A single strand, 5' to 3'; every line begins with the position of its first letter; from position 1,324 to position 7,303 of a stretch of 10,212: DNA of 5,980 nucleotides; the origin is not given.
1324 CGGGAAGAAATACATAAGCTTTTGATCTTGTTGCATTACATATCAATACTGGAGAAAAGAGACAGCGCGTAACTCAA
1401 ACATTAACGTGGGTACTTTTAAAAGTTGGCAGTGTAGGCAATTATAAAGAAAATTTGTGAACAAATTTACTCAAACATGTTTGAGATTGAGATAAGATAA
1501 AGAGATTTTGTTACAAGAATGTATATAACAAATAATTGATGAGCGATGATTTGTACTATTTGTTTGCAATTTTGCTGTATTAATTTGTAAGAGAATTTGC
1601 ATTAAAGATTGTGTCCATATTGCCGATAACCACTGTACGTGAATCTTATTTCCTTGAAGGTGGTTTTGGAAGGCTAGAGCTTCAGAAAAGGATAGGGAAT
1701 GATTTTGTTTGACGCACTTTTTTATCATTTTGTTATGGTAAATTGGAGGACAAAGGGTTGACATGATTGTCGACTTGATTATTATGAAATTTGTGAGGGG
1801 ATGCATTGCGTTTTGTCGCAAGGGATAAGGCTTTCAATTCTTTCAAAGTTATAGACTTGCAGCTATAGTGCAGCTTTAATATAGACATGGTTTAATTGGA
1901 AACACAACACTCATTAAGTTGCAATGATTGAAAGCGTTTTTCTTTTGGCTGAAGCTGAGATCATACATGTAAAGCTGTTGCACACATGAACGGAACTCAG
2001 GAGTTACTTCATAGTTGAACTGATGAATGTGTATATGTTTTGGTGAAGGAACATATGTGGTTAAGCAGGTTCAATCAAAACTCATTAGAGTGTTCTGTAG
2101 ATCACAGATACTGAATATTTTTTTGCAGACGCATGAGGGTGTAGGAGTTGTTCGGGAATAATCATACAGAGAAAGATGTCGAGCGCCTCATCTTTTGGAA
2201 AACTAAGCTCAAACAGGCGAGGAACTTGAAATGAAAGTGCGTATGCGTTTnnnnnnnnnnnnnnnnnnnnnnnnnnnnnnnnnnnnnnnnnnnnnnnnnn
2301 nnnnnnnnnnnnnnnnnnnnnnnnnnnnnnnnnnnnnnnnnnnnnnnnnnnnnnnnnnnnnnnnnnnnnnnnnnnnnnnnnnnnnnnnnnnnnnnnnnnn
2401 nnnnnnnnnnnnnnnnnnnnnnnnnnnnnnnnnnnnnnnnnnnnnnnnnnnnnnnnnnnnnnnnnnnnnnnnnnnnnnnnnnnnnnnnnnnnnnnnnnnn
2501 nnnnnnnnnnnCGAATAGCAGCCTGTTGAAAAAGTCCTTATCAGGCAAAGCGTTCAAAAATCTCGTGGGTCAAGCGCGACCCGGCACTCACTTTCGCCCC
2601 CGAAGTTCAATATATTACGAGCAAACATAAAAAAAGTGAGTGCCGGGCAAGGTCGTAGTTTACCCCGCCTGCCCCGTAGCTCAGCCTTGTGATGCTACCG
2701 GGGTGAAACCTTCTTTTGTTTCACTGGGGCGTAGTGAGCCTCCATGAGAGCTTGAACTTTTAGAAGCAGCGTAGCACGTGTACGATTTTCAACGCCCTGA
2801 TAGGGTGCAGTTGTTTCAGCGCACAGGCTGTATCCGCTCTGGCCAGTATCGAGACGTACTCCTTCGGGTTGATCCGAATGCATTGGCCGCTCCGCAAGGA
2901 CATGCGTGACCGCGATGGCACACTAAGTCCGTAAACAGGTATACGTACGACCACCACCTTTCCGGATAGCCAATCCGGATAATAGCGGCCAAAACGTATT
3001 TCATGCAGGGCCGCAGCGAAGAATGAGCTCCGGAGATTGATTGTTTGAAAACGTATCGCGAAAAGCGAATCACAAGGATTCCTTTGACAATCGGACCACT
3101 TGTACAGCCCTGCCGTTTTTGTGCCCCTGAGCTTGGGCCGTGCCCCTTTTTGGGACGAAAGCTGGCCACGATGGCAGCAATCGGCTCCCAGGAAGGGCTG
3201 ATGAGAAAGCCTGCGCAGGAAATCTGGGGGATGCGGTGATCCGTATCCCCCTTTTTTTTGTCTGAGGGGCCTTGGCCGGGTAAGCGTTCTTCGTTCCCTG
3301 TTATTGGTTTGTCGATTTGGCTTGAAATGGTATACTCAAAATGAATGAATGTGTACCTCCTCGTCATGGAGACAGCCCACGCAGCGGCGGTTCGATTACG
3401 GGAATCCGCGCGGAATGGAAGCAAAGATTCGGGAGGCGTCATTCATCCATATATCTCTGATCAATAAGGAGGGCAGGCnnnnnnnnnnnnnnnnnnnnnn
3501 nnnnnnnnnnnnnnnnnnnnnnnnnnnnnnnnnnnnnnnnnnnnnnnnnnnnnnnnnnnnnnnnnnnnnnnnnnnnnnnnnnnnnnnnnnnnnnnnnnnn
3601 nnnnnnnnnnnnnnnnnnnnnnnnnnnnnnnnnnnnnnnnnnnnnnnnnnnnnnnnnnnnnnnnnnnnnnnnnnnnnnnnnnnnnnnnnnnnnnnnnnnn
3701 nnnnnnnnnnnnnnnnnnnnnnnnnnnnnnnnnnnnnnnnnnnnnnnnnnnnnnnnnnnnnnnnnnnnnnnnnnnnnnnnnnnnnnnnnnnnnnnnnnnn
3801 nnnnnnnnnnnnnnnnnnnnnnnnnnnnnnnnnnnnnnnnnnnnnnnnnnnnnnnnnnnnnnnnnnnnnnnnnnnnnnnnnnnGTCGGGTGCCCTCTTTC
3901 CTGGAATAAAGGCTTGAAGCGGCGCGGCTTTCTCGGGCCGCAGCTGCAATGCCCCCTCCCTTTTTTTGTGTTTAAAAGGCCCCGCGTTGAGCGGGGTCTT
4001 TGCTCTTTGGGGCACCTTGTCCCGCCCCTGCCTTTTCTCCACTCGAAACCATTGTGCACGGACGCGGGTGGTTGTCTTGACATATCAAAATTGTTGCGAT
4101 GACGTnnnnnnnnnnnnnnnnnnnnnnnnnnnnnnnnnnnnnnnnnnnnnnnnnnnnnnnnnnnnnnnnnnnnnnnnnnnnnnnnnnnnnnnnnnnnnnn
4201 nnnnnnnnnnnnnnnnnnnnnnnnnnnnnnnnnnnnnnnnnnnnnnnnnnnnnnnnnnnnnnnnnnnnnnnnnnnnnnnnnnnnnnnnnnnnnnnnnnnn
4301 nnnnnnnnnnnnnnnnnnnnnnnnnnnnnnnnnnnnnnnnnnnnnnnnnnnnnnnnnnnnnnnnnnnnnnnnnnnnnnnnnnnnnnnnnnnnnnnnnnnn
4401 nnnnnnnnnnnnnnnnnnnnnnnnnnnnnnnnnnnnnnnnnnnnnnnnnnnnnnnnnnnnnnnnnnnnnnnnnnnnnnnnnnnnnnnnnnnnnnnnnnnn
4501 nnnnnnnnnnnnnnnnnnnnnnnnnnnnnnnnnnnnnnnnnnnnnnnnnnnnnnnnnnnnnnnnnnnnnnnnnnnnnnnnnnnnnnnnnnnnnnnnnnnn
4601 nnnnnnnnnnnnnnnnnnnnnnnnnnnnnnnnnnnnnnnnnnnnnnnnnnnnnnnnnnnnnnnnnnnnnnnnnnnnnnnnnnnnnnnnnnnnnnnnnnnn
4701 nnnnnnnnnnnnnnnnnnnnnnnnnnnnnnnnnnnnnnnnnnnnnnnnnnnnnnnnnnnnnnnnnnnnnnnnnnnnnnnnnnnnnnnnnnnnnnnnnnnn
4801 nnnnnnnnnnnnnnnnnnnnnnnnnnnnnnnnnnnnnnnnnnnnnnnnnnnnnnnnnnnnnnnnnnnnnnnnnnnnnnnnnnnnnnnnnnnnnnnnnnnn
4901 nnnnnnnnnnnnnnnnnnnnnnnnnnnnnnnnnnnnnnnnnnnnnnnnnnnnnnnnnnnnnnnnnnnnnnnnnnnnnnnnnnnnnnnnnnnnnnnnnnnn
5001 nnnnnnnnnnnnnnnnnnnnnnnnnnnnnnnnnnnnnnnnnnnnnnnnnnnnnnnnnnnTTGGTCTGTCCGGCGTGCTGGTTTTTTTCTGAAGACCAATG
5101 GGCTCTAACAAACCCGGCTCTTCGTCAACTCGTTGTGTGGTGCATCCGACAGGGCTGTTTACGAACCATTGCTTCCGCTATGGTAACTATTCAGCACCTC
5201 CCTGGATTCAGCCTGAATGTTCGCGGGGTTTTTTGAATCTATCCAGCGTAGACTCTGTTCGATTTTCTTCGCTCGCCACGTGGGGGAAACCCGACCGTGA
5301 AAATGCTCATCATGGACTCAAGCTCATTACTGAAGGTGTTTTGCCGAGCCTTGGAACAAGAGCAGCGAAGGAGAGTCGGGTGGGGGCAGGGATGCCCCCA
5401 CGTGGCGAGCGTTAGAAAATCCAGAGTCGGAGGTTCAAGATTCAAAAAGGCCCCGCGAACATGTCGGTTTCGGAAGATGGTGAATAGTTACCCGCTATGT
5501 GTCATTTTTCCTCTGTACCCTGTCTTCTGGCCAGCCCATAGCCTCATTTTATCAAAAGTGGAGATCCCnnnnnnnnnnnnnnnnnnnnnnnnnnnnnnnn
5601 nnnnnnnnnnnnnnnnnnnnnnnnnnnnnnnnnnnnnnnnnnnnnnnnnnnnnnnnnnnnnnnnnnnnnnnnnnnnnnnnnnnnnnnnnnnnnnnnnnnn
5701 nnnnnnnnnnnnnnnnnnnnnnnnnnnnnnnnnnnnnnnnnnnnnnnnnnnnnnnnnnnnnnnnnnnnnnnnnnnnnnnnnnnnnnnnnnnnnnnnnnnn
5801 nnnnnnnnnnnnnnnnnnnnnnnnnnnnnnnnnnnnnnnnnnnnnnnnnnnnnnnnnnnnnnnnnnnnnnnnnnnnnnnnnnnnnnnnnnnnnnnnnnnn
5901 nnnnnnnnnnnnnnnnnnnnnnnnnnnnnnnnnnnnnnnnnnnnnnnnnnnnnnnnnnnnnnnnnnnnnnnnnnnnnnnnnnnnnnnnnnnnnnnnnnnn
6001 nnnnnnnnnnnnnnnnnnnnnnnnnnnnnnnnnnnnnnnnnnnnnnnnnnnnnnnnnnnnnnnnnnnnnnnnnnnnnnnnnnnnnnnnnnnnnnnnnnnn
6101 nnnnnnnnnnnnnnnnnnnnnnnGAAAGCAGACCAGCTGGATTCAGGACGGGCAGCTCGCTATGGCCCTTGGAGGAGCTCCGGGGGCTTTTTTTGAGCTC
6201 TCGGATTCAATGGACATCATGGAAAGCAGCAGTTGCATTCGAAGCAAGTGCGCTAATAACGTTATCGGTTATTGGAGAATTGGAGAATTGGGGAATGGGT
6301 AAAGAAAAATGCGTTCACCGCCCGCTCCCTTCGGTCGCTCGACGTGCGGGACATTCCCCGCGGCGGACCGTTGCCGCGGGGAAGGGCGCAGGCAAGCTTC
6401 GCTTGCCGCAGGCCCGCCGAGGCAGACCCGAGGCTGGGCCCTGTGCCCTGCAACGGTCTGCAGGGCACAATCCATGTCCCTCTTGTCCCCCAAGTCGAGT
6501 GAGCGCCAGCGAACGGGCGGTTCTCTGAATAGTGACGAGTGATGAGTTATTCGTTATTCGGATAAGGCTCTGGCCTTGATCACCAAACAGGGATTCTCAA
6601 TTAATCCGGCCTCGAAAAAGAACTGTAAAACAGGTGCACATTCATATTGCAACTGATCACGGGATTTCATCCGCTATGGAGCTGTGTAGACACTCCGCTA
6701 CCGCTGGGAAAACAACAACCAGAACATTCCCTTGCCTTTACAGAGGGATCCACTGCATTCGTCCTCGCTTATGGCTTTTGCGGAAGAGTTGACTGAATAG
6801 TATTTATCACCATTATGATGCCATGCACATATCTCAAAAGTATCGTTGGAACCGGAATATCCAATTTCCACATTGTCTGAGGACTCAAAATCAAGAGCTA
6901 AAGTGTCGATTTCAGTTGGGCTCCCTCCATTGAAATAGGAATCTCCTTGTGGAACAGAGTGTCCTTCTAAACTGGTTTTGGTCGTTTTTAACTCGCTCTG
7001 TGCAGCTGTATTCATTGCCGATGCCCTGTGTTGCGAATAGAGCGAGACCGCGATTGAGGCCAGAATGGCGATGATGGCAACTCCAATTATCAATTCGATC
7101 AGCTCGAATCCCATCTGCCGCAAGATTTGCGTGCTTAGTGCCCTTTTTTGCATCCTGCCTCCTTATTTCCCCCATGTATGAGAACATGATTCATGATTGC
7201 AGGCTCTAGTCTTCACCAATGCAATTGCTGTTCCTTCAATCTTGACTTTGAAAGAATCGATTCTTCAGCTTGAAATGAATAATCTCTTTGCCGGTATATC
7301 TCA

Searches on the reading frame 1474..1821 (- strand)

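Call 51: search_protein_families(library=ncbifam, proteins=[window:1474-1821:-], max_evalue=1)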
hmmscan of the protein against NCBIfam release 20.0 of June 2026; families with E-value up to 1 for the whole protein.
window:1474-1821:- (116 aa): 1 family
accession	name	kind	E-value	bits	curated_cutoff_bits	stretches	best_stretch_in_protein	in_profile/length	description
NF005072.0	PRK06490.1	equivalog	0.041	12.8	339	1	29-88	189-247/251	glutamine amidotransferase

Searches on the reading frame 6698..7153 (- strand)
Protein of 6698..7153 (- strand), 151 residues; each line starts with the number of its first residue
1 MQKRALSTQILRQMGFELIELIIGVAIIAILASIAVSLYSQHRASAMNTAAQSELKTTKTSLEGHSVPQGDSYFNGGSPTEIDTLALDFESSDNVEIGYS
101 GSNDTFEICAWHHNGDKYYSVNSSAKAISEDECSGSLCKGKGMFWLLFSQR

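Call 11: find_encoding_contigs(protein=window:6698-7153:-, flank=10000, max_places=10)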
Protein window:6698-7153:- (151 aa): no gene with exactly this product is on record in the collection.

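Call 12: search_protein_families(library=pfam, proteins=[window:6701-7153:-], max_evalue=0.01)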
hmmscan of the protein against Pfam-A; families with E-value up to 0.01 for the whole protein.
window:6701-7153:- (151 aa): 0 families

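Call 22: find_homologous_proteins(query=window:6701-7153:-, max_evalue=0.001)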
Query window:6701-7153:- (151 aa): 7 proteins with E <= 0.001 among 83 candidates.
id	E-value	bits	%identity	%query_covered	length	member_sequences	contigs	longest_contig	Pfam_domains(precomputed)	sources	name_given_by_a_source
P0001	1.3e-93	328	100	100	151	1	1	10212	-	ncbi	ncbi:MAG: hypothetical protein V5B78_08295 [Desulfohalobiaceae bacterium]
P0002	7.1e-58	212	68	100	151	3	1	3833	-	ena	-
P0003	2.4e-56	207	70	91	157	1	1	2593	PF07963.18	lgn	-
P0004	1.5e-44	169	66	89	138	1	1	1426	-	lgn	-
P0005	1.4e-43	166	64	89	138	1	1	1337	-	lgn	-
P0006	1.4e-41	160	62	89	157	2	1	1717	-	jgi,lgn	-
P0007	3.5e-24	103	56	72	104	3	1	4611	-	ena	-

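Call 24: find_encoding_contigs(protein=P0002, flank=10000)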
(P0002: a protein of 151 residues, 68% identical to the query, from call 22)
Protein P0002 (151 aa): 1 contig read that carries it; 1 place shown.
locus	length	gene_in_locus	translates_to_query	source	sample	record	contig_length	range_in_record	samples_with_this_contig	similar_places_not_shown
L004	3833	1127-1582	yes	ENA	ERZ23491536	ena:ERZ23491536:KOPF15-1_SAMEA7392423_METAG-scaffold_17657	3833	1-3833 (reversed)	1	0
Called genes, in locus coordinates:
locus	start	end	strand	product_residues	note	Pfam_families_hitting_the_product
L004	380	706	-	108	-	-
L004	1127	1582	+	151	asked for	-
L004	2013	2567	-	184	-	PF10263:SprT-like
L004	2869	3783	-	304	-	PF01435:Peptidase_M48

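Call 25: find_encoding_contigs(protein=P0003, flank=10000)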
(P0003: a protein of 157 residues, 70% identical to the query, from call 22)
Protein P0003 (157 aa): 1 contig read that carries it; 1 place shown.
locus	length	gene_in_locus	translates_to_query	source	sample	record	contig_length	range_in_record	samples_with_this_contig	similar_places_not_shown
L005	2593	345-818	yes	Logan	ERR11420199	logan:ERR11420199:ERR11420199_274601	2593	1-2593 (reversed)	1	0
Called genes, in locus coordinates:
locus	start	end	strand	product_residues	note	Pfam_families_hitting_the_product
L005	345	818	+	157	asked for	PF07963:N_methyl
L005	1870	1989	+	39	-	-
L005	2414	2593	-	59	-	?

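Call 26: find_encoding_contigs(protein=P0006, flank=10000)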
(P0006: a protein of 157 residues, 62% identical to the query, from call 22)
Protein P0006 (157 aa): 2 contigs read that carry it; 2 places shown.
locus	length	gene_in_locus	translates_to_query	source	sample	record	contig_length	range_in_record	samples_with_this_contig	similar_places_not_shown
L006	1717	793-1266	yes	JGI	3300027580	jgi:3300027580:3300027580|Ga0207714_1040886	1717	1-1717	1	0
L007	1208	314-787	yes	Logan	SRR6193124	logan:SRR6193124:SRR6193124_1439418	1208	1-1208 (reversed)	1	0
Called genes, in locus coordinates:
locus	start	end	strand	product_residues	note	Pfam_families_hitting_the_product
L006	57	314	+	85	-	-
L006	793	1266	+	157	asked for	-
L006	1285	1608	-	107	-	-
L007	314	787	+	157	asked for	-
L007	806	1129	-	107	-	-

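Call 27: find_encoding_contigs(protein=P0007, flank=10000)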
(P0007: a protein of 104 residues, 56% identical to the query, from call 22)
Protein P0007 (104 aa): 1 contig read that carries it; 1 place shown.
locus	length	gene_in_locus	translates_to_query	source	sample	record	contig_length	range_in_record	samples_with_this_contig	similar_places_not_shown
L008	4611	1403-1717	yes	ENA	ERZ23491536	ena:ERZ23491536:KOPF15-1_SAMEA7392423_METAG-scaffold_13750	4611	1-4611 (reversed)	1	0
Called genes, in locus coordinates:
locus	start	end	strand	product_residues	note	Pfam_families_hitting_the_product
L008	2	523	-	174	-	?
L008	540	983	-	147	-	-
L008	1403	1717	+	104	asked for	-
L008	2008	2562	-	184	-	PF10263:SprT-like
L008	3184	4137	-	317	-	PF01435:Peptidase_M48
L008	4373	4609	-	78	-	?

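Call 31: find_encoding_contigs(protein=P0004, flank=10000)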
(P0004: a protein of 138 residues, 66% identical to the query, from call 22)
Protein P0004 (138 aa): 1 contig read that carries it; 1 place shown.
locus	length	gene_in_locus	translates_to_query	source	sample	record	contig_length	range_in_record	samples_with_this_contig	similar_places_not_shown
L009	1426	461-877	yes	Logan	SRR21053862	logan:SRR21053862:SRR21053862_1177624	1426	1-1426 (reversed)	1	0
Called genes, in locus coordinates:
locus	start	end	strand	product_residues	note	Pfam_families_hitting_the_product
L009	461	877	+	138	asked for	-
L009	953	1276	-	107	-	-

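Call 32: find_encoding_contigs(protein=P0005, flank=10000)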
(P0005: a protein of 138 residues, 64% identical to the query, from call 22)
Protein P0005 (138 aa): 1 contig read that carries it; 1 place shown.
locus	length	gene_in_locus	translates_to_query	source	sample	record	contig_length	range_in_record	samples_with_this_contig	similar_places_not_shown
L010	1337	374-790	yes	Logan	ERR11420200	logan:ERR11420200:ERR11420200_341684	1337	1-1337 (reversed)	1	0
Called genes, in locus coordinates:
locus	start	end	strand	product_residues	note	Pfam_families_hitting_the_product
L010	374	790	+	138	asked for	-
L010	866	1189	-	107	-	-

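Call 51: search_protein_families(library=ncbifam, proteins=[window:6701-7153:-, P0003], max_evalue=1)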
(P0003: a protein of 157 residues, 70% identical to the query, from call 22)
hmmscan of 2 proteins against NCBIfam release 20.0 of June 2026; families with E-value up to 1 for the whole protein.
window:6701-7153:- (151 aa): 12 families
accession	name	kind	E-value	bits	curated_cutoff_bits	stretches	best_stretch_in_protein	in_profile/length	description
NF041775.1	typeIV_PilA_Myxo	equivalog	4.4e-07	30.1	400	1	12-61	9-58/214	type IV pilin protein PilA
NF007862.0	PRK10574.1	equivalog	2.8e-06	27.5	138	1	12-60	3-51/145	prepilin peptidase-dependent pilin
TIGR01710.1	typeII_sec_gspG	equivalog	0.00015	21.8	88.85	1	15-65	2-52/134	type II secretion system major pseudopilin GspG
NF041013.1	T4P_ComGE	equivalog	0.0019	18.3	49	1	15-55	5-45/83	competence type IV pilus minor pilin ComGE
TIGR02599.1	TIGR02599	subfamily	0.004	16.5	256.5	1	15-63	1-50/361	Verru_Chthon cassette protein C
TIGR01708.2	typeII_sec_gspH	equivalog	0.0043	17.1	80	1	13-55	1-43/169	type II secretion system minor pseudopilin GspH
NF007800.0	PRK10506.1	equivalog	0.0052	16.6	158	1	9-46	4-41/163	prepilin peptidase-dependent protein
TIGR02532.1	IV_pilin_GFxxxE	domain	0.014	15.2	16.3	1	18-36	6-24/24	prepilin-type N-terminal cleavage/methylation domain-containing protein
NF040999.1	pilin_ComGC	equivalog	0.018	15.2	75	1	14-65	2-53/84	competence type IV pilus major pilin ComGC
NF006029.0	PRK08168.1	equivalog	0.034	13.2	380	1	11-55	301-346/520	NADH-quinone oxidoreductase subunit L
TIGR01711.1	gspJ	equivalog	0.065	13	64.85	1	15-46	2-33/192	type II secretion system minor pseudopilin GspJ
TIGR02596.1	TIGR02596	subfamily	0.11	12.6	70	1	16-52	1-38/196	Verru_Chthon cassette protein D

P0003 (157 aa): 16 families
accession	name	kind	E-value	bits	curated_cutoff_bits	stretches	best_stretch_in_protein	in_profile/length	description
NF041775.1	typeIV_PilA_Myxo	equivalog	8e-13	48.8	400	1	12-67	9-64/214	type IV pilin protein PilA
NF007862.0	PRK10574.1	equivalog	4e-09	36.7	138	1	12-43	3-35/145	prepilin peptidase-dependent pilin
TIGR01710.1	typeII_sec_gspG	equivalog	4e-09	36.6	88.85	1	15-66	2-53/134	type II secretion system major pseudopilin GspG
TIGR02532.1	IV_pilin_GFxxxE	domain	9.8e-09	34.7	16.3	1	13-36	1-24/24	prepilin-type N-terminal cleavage/methylation domain-containing protein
TIGR01708.2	typeII_sec_gspH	equivalog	6.9e-08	32.7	80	1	13-51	1-40/169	type II secretion system minor pseudopilin GspH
NF040999.1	pilin_ComGC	equivalog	2.3e-07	30.9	75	1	15-67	3-55/84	competence type IV pilus major pilin ComGC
NF041013.1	T4P_ComGE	equivalog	5.4e-07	29.6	49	1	15-70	5-61/83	competence type IV pilus minor pilin ComGE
TIGR02596.1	TIGR02596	subfamily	5.4e-05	23.4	70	1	16-52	1-38/196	Verru_Chthon cassette protein D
NF007800.0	PRK10506.1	equivalog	0.00044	20.1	158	1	10-46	5-41/163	prepilin peptidase-dependent protein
TIGR02599.1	TIGR02599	subfamily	0.0061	15.8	256.5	1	15-63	1-50/361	Verru_Chthon cassette protein C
NF040982.1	ComGD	equivalog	0.028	14.8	70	1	15-47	3-34/139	competence type IV pilus minor pilin ComGD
TIGR01711.1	gspJ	equivalog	0.033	14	64.85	1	15-52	2-39/192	type II secretion system minor pseudopilin GspJ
TIGR02523.1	type_IV_pilV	equivalog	0.049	14.1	52.2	1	13-44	1-34/139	type IV pilus modification protein PilV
TIGR01707.1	gspI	equivalog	0.091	13.3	44.35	1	15-45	1-31/101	type II secretion system minor pseudopilin GspI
NF041474.1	membrane_YkgR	equivalog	0.12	11.9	40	1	13-28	8-23/33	small membrane protein YkgR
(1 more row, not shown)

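Call 52: search_solved_structures(query=A3, max_evalue=1)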
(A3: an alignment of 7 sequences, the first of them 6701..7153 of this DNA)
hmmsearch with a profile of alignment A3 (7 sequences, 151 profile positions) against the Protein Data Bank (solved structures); distinct sequences matched with E-value up to 1: 22.
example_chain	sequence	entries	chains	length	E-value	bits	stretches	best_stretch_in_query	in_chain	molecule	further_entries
9egp_A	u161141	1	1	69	1.5e-16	63.9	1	13-65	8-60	Geopilin domain 1 protein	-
7tgg_A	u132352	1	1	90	1.9e-15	60.2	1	13-66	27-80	Geopilin domain 1 protein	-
2m7g_A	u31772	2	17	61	3e-14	56.4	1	16-66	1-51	Geopilin domain 1 protein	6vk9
8tum_e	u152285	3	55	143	2.9e-08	36.9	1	16-71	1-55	Type IV major pilin protein PilA | Pilin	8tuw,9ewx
1oqw_A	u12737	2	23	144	3.1e-08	36.8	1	16-72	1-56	Fimbrial protein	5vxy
8tj2_C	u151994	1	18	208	4e-08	36.5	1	16-63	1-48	Type IV major pilin protein PilA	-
8tob_GA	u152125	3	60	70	4.6e-08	36.3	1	17-67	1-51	Fimbrial protein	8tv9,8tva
9laa_A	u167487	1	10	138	4.9e-08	36.2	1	14-53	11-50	Type IV pilin protein PilA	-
6xxe_A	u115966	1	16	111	3.2e-07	33.6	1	16-110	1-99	Uncharacterized protein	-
2hi2_A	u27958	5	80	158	3.9e-06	30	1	16-52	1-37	Fimbrial protein | PilA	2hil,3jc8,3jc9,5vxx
3sok_A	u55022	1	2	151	4.1e-06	30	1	16-44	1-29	Fimbrial protein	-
8qqj_J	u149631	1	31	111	4.3e-06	29.9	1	16-110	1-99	Type IV narrow pilus major component PilA5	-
8p3b_A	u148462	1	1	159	4.6e-06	29.8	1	16-51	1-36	Fimbrial protein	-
1ay2_A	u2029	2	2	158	5.1e-06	29.6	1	16-51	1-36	TYPE 4 PILIN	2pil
5kua_A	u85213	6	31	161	5.4e-06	29.6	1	16-51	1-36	pilin | Neisseria meningitidis PilE variant SB-GATDH | Neisseria meningitidis PilE, SB-DATDH variant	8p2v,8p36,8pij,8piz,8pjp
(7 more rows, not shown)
